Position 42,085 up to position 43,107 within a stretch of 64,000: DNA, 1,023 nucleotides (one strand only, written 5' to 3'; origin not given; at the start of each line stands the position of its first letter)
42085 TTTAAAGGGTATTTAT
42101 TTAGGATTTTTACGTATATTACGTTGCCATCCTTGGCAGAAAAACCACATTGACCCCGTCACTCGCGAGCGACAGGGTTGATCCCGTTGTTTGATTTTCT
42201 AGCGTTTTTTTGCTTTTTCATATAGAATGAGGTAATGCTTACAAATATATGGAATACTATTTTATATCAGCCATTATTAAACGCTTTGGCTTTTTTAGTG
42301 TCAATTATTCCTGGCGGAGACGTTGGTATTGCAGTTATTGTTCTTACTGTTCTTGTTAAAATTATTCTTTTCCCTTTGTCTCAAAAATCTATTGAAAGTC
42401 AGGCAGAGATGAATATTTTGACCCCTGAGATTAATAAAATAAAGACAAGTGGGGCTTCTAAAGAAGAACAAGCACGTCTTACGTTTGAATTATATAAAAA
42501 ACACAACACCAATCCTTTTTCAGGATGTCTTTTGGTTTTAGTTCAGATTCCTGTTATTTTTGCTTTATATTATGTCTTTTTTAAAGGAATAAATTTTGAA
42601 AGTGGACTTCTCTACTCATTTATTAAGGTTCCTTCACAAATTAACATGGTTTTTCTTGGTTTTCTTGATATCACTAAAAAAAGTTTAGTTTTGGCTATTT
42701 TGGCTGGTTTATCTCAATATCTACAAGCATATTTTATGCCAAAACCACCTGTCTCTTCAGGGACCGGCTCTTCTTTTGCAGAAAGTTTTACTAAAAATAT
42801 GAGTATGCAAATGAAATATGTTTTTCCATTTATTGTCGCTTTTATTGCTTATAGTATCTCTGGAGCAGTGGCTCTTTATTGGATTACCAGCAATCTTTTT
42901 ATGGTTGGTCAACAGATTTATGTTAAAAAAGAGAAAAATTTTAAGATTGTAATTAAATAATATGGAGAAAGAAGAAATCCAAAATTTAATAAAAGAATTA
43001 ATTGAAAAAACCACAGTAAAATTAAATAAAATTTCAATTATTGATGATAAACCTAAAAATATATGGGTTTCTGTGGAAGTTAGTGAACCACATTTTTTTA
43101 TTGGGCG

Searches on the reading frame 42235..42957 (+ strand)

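Call 70: search_protein_families(library=pfam, proteins=[window:42235-42957:+], max_evalue=0.001)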
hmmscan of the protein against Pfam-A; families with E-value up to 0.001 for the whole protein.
window:42235-42957:+ (241 aa): 1 family
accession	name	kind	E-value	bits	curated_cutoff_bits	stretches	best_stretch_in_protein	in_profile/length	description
PF02096.25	60KD_IMP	-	4e-43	147.6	35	1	31-232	2-163/163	60Kd inner membrane protein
